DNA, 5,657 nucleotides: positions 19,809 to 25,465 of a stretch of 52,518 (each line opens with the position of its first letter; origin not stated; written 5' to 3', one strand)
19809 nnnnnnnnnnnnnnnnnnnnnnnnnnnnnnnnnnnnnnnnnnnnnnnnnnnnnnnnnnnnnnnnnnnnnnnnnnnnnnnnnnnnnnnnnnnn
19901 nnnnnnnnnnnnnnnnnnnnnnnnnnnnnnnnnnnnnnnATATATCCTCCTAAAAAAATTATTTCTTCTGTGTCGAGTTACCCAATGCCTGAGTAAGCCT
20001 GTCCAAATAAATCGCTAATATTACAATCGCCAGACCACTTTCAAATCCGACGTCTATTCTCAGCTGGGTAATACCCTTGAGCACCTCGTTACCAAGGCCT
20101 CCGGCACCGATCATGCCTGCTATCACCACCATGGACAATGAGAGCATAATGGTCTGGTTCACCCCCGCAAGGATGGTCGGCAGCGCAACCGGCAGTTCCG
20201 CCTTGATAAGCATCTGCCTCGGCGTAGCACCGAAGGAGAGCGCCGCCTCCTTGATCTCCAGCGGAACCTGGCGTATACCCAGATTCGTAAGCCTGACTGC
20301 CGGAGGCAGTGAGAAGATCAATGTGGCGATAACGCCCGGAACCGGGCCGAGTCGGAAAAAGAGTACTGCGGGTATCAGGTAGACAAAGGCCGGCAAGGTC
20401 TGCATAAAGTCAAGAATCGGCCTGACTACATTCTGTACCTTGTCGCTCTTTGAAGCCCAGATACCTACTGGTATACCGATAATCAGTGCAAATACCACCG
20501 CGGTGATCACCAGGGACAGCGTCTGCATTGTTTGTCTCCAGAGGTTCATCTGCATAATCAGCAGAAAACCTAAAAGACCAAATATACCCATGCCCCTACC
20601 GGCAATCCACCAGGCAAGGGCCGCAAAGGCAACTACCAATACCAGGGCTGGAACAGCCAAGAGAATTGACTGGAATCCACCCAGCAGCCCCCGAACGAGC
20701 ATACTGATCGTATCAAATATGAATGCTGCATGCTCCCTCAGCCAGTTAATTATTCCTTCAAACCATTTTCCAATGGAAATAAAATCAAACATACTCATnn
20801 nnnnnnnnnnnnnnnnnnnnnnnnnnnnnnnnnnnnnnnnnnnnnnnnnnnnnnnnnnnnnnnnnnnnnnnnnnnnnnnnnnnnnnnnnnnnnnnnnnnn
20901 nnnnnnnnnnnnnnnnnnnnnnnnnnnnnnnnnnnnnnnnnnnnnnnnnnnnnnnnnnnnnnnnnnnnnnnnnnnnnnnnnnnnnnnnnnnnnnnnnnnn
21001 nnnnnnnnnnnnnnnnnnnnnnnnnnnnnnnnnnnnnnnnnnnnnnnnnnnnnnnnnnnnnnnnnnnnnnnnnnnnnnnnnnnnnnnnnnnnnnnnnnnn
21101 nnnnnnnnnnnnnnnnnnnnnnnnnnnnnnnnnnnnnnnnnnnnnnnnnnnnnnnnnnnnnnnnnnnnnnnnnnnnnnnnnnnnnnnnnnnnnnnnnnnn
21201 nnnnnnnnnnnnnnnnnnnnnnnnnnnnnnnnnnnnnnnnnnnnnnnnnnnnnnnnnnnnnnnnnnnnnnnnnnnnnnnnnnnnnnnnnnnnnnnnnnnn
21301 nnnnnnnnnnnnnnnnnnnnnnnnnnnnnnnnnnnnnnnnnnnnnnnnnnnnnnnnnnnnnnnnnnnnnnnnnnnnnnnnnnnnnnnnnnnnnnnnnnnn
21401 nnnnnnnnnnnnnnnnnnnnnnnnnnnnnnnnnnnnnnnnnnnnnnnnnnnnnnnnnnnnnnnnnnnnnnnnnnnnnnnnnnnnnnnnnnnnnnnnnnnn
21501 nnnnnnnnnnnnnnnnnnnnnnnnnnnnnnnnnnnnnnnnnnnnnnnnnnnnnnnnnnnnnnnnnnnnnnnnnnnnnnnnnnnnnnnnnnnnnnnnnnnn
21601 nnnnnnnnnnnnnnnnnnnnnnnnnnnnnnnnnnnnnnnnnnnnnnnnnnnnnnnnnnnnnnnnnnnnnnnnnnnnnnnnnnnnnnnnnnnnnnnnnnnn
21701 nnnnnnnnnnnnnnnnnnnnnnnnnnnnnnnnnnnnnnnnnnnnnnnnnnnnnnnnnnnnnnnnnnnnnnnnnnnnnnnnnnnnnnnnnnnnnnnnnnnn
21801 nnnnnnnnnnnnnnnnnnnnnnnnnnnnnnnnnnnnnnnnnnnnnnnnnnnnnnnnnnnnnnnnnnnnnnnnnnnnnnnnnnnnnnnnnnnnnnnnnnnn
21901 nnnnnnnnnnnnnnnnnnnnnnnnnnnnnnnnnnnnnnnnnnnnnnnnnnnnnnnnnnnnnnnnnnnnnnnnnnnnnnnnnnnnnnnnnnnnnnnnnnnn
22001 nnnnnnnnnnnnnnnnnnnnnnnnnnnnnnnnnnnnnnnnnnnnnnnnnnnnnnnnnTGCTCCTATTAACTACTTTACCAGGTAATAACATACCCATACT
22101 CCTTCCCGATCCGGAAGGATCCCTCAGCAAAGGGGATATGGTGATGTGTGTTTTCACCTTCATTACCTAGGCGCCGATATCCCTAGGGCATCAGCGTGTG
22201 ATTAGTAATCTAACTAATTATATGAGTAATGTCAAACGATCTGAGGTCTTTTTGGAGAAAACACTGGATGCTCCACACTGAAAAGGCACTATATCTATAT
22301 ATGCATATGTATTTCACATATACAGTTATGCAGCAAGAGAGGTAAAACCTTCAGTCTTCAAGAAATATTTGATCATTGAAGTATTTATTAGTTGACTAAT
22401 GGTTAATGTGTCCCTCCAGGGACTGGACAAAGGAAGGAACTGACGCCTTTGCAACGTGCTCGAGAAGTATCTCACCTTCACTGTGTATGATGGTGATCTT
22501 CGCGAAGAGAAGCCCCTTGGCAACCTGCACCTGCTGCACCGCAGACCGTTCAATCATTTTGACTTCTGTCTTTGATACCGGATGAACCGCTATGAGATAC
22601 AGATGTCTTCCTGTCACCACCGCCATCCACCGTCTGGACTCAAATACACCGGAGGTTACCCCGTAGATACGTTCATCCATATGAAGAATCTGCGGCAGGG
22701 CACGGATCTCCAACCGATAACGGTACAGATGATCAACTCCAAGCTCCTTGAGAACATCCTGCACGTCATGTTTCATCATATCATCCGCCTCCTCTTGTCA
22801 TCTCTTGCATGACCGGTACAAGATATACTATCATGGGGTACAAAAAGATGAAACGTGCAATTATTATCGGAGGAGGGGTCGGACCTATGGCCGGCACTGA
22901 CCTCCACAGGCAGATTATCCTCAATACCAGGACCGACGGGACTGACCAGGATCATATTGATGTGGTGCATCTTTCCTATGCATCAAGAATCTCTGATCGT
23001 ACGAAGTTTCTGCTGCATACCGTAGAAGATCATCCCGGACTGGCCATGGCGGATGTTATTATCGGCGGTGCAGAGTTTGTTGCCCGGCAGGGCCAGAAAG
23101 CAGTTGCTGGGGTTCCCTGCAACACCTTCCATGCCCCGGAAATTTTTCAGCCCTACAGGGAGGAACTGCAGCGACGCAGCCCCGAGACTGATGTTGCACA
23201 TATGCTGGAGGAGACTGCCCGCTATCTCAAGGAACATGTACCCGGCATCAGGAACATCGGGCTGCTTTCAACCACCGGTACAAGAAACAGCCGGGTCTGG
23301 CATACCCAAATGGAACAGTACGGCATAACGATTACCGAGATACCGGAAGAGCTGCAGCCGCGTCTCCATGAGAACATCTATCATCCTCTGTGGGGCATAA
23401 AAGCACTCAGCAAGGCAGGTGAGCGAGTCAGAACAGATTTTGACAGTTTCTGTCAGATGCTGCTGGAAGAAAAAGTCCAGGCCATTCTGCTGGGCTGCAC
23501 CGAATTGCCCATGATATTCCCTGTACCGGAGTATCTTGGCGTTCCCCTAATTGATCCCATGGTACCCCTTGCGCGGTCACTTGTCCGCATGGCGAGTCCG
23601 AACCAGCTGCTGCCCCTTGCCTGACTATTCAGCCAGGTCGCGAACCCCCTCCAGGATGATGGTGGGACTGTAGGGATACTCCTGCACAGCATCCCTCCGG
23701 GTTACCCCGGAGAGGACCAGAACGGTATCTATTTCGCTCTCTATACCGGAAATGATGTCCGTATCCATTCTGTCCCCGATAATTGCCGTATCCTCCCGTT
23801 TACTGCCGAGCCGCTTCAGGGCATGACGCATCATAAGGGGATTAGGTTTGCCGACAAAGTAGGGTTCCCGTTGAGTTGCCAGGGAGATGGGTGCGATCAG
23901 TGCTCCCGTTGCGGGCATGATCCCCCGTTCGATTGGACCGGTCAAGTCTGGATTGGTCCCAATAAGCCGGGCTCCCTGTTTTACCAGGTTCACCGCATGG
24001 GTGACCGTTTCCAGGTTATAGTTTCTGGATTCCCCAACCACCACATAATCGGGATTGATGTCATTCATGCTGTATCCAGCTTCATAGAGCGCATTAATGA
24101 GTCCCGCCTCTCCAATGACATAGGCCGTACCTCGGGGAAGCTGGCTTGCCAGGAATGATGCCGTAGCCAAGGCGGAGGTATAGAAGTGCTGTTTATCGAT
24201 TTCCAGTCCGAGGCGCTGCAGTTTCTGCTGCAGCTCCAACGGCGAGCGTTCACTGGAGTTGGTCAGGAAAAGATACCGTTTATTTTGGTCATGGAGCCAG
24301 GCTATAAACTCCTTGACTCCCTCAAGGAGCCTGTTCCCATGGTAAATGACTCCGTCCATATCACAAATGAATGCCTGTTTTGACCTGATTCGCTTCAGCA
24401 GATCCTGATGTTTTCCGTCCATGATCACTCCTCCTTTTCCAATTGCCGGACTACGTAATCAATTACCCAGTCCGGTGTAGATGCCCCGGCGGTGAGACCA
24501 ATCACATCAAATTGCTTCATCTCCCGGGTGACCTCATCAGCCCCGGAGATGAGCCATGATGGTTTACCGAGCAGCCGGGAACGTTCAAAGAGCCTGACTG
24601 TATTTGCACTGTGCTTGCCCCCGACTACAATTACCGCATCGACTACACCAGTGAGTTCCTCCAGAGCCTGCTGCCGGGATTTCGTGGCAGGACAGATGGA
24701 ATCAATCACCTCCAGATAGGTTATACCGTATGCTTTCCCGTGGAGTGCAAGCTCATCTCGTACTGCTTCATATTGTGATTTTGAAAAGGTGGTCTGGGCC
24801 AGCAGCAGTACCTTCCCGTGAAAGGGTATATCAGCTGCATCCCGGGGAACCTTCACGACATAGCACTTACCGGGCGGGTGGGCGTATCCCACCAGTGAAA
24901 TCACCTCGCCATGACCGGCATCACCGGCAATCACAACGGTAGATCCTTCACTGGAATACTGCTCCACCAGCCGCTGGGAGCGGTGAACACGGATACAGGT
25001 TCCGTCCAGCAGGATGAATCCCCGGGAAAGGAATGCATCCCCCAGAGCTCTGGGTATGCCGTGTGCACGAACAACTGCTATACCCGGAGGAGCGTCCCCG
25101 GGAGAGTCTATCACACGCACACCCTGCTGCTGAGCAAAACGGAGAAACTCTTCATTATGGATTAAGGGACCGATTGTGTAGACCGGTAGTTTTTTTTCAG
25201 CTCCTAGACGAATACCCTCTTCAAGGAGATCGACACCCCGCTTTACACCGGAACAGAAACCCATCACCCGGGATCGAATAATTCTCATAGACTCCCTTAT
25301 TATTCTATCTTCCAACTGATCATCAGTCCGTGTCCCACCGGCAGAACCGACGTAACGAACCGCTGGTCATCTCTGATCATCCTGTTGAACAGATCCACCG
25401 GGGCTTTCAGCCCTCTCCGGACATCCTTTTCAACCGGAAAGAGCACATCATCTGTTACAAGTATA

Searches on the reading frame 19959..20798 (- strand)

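Call 5: search_protein_families(library=pfam, proteins=[window:19959-20798:-])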
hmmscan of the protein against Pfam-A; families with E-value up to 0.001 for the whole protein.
window:19959-20798:- (279 aa): 1 family
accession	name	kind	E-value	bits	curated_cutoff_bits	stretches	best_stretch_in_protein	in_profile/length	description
PF00528.27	BPD_transp_1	-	6.7e-25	88.3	26.4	1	108-264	1-166/184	Binding-protein-dependent transport system inner membrane component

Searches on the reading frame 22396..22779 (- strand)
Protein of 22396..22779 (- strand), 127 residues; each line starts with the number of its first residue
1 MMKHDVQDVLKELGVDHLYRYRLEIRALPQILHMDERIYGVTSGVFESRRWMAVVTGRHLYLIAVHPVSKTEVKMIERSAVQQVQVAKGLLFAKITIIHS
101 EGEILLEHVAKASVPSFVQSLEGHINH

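Call 65: search_protein_families(library=pfam, proteins=[window:22396-22779:-], max_evalue=1)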
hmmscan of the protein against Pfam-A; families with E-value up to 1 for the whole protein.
window:22396-22779:- (127 aa): 1 family
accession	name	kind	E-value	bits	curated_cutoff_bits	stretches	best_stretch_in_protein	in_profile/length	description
PF14470.12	bPH_3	-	1.6e-08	35.3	23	1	32-120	1-92/95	Bacterial PH domain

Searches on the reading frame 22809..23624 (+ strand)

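Call 5: search_protein_families(library=pfam, proteins=[window:22809-23624:+])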
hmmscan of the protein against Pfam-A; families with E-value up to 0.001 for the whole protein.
window:22809-23624:+ (271 aa): 1 family
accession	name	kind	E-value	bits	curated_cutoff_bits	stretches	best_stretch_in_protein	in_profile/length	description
PF01177.27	Asp_Glu_race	-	7.1e-19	68.9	31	1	22-255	2-208/211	Asp/Glu/Hydantoin racemase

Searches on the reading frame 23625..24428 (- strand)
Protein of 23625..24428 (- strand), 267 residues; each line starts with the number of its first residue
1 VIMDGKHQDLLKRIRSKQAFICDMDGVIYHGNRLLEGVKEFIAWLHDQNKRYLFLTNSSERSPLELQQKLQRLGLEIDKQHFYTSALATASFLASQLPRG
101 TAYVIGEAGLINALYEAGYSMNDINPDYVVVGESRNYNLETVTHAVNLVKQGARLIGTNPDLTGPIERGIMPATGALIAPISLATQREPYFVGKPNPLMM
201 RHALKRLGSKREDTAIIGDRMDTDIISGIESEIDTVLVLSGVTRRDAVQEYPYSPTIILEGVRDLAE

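Call 48: search_protein_families(library=pfam, proteins=[window:23625-24428:-], max_evalue=0.00001)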
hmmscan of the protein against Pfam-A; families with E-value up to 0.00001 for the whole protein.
window:23625-24428:- (267 aa): 4 families
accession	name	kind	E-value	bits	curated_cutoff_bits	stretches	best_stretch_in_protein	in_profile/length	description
PF13344.12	Hydrolase_6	-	5.2e-28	97.5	27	1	20-119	1-100/101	Haloacid dehalogenase-like hydrolase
PF13242.12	Hydrolase_like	-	1.5e-22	79.8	22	1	192-265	2-75/75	HAD-hyrolase-like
PF00702.32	Hydrolase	-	1.8e-13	51.8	26.4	1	18-229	2-188/191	haloacid dehalogenase-like hydrolase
PF13419.12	HAD_2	-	1.2e-07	32.4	23.8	0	187-238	128-178/178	Haloacid dehalogenase-like hydrolase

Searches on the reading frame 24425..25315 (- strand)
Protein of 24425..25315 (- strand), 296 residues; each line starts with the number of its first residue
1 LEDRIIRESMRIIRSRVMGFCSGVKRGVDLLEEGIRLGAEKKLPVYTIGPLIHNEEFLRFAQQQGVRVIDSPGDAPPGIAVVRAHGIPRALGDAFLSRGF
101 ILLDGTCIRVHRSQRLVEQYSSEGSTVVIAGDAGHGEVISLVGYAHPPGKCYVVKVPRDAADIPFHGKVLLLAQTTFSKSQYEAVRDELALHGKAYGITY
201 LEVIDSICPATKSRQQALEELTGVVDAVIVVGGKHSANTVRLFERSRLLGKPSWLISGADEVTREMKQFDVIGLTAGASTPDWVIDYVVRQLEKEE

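Call 48: search_protein_families(library=pfam, proteins=[window:24425-25315:-], max_evalue=0.00001)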
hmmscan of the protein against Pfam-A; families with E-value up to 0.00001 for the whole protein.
window:24425-25315:- (296 aa): 1 family
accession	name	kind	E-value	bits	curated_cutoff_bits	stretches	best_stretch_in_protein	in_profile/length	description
PF02401.23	LYTB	-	2e-68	231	24.5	1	12-293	1-267/267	LytB protein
